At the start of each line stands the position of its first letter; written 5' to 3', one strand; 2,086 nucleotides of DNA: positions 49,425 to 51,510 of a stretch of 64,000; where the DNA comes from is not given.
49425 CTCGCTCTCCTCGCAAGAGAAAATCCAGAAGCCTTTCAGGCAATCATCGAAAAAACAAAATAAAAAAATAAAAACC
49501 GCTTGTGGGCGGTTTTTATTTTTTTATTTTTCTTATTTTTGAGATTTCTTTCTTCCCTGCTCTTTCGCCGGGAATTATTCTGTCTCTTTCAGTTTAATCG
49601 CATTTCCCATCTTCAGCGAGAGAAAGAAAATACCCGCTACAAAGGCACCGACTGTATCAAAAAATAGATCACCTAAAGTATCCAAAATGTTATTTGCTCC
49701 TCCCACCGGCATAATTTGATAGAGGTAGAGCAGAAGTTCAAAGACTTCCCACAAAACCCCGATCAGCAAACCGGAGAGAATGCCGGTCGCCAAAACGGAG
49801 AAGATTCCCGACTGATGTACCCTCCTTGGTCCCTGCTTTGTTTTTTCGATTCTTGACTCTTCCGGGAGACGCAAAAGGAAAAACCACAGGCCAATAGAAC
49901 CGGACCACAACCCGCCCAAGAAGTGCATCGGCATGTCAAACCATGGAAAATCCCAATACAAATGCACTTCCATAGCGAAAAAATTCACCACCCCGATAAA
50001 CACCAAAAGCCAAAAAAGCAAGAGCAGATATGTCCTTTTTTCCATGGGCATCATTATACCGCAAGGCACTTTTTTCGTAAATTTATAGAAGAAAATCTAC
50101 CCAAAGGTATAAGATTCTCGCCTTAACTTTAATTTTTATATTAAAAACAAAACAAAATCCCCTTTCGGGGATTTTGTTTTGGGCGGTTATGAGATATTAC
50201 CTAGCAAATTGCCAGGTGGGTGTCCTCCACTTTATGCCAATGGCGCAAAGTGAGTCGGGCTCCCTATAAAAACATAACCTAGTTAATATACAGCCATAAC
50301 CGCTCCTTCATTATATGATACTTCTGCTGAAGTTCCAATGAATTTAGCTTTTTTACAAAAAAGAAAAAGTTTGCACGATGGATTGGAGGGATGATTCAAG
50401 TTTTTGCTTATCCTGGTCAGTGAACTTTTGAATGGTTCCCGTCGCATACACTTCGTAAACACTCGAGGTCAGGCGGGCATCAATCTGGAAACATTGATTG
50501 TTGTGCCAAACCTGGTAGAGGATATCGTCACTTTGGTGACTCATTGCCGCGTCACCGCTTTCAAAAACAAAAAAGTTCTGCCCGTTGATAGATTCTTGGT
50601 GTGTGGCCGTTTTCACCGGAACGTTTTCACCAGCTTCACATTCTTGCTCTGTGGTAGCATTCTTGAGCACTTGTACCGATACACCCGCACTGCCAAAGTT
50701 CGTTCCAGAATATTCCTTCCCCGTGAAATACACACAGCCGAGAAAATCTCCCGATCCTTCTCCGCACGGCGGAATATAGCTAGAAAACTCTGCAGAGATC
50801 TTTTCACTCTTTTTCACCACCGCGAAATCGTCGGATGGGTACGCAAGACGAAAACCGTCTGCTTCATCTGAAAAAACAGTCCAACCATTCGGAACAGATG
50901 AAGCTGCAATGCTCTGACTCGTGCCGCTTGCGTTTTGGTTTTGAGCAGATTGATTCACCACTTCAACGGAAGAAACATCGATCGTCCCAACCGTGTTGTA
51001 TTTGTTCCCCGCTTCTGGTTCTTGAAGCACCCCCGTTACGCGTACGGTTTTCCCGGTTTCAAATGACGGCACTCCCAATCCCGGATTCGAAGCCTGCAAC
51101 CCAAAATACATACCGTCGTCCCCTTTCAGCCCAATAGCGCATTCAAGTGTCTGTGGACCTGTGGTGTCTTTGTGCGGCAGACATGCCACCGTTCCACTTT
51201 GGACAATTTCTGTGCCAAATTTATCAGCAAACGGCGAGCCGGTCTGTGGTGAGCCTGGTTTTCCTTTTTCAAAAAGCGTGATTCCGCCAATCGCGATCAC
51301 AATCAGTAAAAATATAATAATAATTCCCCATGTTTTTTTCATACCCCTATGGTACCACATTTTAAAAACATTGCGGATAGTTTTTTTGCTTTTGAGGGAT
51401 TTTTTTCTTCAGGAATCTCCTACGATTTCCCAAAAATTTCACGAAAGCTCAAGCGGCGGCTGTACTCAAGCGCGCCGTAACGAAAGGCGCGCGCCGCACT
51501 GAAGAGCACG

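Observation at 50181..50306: Candidate ~125-nt structured sRNA with a 9-bp terminal helix next to a bidirectional terminator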

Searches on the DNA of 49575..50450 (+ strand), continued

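Call 67: search_rna_families(sources=[L005, L007, L008, L009, L010, L016, L024, L025, L027, L029, L030, L031, L036, L037, L046, L053, L054, L059, L070, L072], threshold=evalue, max_evalue=1)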
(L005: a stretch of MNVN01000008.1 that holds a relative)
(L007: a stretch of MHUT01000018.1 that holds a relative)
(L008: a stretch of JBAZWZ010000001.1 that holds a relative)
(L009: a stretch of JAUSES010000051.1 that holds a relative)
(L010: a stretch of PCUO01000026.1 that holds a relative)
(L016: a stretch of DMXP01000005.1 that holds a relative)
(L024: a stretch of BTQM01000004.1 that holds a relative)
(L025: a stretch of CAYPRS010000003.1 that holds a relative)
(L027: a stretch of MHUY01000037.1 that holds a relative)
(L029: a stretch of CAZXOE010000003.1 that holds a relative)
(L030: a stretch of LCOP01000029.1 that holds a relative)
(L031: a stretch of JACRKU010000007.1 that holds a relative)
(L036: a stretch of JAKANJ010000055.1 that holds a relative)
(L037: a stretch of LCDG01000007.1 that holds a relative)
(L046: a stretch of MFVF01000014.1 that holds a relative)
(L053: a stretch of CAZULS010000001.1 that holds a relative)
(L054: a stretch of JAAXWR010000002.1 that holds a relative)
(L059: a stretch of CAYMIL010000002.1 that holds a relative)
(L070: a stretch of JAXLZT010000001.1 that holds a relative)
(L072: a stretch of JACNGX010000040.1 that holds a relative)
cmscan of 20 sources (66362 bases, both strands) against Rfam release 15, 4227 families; matches with E-value up to 1: 19.
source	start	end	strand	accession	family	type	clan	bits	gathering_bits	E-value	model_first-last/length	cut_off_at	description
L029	1091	1256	+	RF00013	6S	Gene;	-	33.4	46.4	0.0048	1-187/187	no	6S / SsrS RNA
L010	915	1052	+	RF03734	mir-4773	Gene; miRNA;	-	32.7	100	0.061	1-78/78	no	mir-4773 microRNA precursor family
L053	887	940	+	RF03630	mir-2818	Gene; miRNA;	-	32.1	90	0.0069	1-60/60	no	mir-2818 microRNA precursor family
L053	887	940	-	RF03630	mir-2818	Gene; miRNA;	-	32.1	90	0.0069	1-60/60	no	mir-2818 microRNA precursor family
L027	1402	1471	-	RF00506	Thr_leader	Cis-reg; leader;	-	28.7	55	0.29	1-118/118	no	Threonine operon leader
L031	1206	1305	+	RF00013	6S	Gene;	-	28.3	46.4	0.078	32-156/187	no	6S / SsrS RNA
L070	3244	3311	-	RF00506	Thr_leader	Cis-reg; leader;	-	27.8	55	0.46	1-118/118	no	Threonine operon leader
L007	1086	1148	-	RF00810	mir-85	Gene; miRNA;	-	27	68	0.59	1-82/82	no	mir-85 microRNA precursor family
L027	1405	1451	-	RF00079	OmrA-B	Gene; sRNA;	-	26.8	40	0.67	1-87/87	no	OmrA-B family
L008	1283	1423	+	RF03246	MIR1515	Gene; miRNA;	-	26.2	140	0.53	1-137/137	no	MIR1515 microRNA precursor family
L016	1243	1417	+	RF00013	6S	Gene;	-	26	46.4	0.28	1-187/187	no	6S / SsrS RNA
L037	986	1085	+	RF00013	6S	Gene;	-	25.9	46.4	0.3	32-156/187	no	6S / SsrS RNA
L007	1253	1401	+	RF00013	6S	Gene;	-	25.5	46.4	0.36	1-187/187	no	6S / SsrS RNA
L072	753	828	+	RF02621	BSnc120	Gene; sRNA;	-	24.9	114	0.26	1-88/88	no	Brucella sRNA 120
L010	1142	1269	+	RF00013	6S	Gene;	-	24.6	46.4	0.59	33-154/187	no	6S / SsrS RNA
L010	771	901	-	RF04276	MIR4371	Gene; miRNA;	CL00144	24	110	0.73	1-158/158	no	MIR4371 microRNA precursor family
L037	1102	1171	-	RF02503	Atu_C9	Gene; sRNA;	-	23.5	40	0.044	118-192/192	no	Rhizobiales sRNA Atu_C9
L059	3275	3298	-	RF00195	RsmY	Gene; sRNA;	CL00106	23.1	57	0.18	98-121/121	no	RsmY RNA family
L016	1231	1451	+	RF02611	BSR0653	Gene; sRNA;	-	19.2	627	0.25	1-642/642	no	Brucella sRNA 0653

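Call 70: search_rna_families(source=window, start=50176, end=50312, threshold=evalue, max_evalue=10, show_alignments=2)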
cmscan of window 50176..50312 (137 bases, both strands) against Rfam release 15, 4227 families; matches with E-value up to 10: 1.
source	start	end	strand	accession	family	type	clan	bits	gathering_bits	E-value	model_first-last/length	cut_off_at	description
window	50236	50304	-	RF02156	NPPA-AS1_1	Gene; lncRNA;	-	9.9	45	5.7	107-176/176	no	NPPA antisense RNA 1 conserved region 1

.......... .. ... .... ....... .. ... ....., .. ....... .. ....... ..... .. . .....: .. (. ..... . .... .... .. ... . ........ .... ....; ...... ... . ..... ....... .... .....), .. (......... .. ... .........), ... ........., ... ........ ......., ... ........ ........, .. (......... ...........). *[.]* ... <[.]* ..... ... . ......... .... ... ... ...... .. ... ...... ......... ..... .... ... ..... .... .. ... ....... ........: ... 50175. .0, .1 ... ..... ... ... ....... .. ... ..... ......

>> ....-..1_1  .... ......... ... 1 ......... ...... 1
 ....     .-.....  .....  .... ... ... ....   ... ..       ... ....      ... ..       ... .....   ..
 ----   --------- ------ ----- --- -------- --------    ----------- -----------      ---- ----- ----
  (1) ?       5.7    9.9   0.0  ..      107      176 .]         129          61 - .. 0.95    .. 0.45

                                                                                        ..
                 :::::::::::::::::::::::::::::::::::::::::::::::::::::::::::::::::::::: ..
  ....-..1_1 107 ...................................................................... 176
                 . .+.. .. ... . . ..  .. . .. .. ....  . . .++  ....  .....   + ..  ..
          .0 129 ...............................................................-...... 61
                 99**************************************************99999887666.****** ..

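Call 72: build_rna_model(alignment_id=A5)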
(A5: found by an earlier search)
Model R2 built from alignment A5 (98 sequences, 167 columns); structure: stored with the alignment.
model positions 140; base pairs 28; branch points 1; effective number of sequences 3.91; information 0.59 bits per position. Calibrated on 0.2 Mb of random sequence (short: E-values are rough).
structure used (alignment columns):
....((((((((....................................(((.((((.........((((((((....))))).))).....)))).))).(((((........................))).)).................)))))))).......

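Call 73: search_with_rna_model(model_id=R2, sources=[window, L205], max_evalue=10, show_alignments=3)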
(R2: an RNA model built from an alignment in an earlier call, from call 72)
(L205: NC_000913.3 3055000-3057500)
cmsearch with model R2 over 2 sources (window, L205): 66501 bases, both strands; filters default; matches with E-value up to 10: 1.
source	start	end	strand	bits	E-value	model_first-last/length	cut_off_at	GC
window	50176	50307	-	69.5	1.2e-11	1-140/140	no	0.45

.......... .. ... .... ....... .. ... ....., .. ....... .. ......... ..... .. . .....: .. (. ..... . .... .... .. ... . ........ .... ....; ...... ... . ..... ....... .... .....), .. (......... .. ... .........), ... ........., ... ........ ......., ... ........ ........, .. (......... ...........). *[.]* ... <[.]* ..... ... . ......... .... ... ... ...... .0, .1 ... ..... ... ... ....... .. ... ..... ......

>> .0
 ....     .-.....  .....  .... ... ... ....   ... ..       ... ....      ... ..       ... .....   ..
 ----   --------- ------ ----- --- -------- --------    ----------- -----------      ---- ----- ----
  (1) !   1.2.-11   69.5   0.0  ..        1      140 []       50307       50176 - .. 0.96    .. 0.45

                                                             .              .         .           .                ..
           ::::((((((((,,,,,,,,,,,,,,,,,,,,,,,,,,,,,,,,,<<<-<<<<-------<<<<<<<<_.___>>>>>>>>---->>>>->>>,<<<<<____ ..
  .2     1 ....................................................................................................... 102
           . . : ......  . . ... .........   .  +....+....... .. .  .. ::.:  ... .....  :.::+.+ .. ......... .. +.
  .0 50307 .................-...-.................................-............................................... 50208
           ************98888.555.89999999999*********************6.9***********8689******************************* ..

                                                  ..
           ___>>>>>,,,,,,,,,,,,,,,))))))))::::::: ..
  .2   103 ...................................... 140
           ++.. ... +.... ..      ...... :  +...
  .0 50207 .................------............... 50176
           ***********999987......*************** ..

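Call 74: search_with_rna_model(model_id=R2, source=L205, filters=off, max_evalue=10, show_alignments=2)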
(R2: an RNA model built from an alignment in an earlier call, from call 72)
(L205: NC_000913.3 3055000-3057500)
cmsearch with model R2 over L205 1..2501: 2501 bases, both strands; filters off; matches with E-value up to 10: 4.
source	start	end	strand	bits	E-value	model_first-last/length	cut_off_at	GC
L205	1783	1817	-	8.5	1.2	1-140/140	no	0.57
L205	1786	1820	+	6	4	1-140/140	no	0.6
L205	398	516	+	5.7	4.6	1-140/140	no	0.44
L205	1967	1989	+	4.8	7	61-83/140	no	0.65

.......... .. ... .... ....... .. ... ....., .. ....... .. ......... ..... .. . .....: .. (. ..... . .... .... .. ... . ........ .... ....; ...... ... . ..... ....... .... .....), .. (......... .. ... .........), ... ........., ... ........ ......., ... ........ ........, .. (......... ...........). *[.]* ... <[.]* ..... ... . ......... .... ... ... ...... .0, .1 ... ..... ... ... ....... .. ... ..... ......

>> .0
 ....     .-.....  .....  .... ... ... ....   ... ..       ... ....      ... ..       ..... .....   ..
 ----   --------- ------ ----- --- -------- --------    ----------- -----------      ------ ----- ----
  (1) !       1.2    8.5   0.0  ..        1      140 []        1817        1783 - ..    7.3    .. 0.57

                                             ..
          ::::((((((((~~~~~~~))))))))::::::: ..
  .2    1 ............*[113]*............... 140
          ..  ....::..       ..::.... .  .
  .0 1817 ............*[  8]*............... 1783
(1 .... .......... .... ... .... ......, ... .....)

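Call 89: search_rna_families(sources=[L099, L135, L160, L130, L087, L174, L093, L131, L187, L085], threshold=gathering)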
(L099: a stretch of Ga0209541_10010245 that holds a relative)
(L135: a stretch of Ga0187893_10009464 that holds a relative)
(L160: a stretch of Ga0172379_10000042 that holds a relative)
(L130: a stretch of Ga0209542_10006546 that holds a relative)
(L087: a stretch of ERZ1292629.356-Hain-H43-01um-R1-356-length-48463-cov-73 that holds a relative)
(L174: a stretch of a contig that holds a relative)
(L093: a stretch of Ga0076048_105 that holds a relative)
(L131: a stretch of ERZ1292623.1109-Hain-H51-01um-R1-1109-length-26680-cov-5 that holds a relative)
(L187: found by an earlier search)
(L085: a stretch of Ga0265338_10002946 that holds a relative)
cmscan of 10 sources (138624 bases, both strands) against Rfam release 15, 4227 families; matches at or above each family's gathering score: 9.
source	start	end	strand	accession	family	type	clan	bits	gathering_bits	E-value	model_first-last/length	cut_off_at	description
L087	6235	6635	-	RF00023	tmRNA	Gene;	CL00001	121.8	47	9.5e-47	1-374/374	no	transfer-messenger RNA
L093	2784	3182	-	RF00023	tmRNA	Gene;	CL00001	116.5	47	1.6e-44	1-374/374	no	transfer-messenger RNA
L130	790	1181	+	RF00023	tmRNA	Gene;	CL00001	113.4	47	3.4e-43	1-374/374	no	transfer-messenger RNA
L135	7171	7550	+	RF00023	tmRNA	Gene;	CL00001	101.3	47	4.2e-38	1-374/374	no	transfer-messenger RNA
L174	12267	12675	-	RF00023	tmRNA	Gene;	CL00001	94.5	47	3.2e-35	1-374/374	no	transfer-messenger RNA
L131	12734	13080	-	RF00023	tmRNA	Gene;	CL00001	87.6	47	2.7e-32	58-374/374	5'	transfer-messenger RNA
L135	9764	9836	+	RF00005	tRNA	Gene; tRNA;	CL00001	69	29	1.3e-12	1-71/71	no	tRNA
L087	4195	4268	-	RF00005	tRNA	Gene; tRNA;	CL00001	67.5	29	3.2e-12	1-71/71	no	tRNA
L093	1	68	-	RF00005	tRNA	Gene; tRNA;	CL00001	51.4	29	9e-08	1-65/71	3'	tRNA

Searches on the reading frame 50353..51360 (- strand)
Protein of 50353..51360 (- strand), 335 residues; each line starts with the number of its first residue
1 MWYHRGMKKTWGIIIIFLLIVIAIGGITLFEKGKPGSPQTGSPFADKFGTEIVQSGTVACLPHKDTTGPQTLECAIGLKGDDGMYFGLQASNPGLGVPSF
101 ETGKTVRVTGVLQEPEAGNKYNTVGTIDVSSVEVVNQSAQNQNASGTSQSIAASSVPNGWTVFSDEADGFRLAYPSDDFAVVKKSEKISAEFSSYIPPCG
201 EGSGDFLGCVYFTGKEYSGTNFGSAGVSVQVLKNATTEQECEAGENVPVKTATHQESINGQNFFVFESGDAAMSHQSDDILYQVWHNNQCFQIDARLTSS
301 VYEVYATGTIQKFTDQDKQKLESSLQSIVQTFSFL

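Call 11: search_protein_families(library=pfam, proteins=[window:50353-51360:-])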
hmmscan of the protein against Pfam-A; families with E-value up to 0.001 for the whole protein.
window:50353-51360:- (335 aa): 0 families

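Call 13: find_homologous_proteins(query=window:50353-51360:-)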
Query window:50353-51360:- (335 aa): 43 proteins with E <= 0.001 among 1283 candidates.
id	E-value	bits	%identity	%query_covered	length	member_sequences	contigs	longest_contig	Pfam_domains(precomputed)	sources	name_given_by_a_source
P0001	6.6e-217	737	100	98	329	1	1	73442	-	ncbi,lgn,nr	ncbi:MAG TPA: hypothetical protein VFM02_02290 [Candidatus Paceibacterota bacterium]|nr:hypothetical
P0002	2.6e-60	222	40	86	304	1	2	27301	-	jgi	jgi:hypothetical protein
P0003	3.8e-45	172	34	90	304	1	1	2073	-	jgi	jgi:hypothetical protein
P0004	8.9e-30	122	31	95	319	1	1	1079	-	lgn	-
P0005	4.3e-29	120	37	41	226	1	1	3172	-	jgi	-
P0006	1.5e-25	108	31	84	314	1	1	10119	-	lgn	-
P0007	3.8e-23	100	36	39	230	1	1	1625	-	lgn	-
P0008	5.3e-22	96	49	18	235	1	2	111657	-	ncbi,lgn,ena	ncbi:MAG: hypothetical protein AAB903_03460 [Patescibacteria group bacterium]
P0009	4.4e-18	83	34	38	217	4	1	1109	-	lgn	-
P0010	2.5e-16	78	41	38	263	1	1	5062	-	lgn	-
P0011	2.0e-15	75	52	25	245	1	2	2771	-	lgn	-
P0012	1.3e-14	72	43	32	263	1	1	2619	-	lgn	-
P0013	3.6e-14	70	34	38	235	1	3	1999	-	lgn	-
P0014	4.0e-14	70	46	27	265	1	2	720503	-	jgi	-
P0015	4.7e-13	67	51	23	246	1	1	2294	-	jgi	jgi:hypothetical protein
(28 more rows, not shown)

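Call 14: find_related_loci(query=window:50353-51360:-, collection=genome_contigs, flank=4000)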
Query window:50353-51360:- (335 aa) in genome_contigs; peptide patterns used: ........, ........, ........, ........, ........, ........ (x = any residue, [..] = any of these).
110 stretches matched a pattern, but none encodes a relative of the query by tblastn (E <= 1e-3).

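Call 15: find_encoding_contigs(protein=P0002, flank=6000, max_places=3)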
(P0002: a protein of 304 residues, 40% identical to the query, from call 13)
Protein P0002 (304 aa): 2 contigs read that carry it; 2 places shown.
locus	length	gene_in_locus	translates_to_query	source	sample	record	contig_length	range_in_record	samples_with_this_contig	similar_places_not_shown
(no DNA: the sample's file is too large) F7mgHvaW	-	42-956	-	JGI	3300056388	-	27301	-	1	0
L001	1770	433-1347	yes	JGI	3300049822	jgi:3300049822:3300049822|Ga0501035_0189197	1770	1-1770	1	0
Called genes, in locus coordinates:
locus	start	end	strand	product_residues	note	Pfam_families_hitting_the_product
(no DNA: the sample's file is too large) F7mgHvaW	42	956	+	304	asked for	-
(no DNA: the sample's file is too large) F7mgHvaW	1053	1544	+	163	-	PF00127:Copper-bind (weak)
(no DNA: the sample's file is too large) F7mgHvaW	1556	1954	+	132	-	-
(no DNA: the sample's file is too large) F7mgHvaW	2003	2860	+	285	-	PF01149:Fapy_DNA_glyco, PF05833:NFACT_N (weak), PF06831:H2TH, PF06827:zf-FPG_IleRS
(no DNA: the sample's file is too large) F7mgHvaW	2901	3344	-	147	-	-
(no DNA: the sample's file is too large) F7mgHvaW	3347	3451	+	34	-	-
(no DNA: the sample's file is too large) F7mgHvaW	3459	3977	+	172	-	-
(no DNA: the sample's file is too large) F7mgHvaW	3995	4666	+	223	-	-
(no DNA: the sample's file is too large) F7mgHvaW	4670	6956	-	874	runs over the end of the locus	PF02366:PMT (weak), PF01270:Glyco_hydro_8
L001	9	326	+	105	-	-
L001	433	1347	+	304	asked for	-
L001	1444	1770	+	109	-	?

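Call 16: find_encoding_contigs(protein=P0006, flank=6000, max_places=3)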
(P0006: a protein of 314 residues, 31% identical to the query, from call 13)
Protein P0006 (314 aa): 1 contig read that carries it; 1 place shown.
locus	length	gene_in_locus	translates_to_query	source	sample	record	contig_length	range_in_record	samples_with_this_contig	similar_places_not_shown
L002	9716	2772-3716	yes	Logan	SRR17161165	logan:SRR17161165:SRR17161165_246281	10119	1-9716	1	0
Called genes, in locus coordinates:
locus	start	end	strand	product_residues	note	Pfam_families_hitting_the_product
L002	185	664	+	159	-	-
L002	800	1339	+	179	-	-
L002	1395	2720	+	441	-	PF03448:MgtE_N, PF00571:CBS (faint), PF01769:MgtE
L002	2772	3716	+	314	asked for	-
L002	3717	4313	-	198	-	PF03358:FMN_red, PF02525:Flavodoxin_2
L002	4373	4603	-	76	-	-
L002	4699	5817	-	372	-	PF13188:PAS_8, PF13426:PAS_9, PF08447:PAS_3 (faint), PF00512:HisKA, PF13581:HATPase_c_2 (weak), PF02518:HATPase_c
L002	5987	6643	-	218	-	-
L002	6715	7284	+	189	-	-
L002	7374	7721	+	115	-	-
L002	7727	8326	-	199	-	-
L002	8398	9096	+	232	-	-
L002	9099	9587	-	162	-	PF05974:DUF892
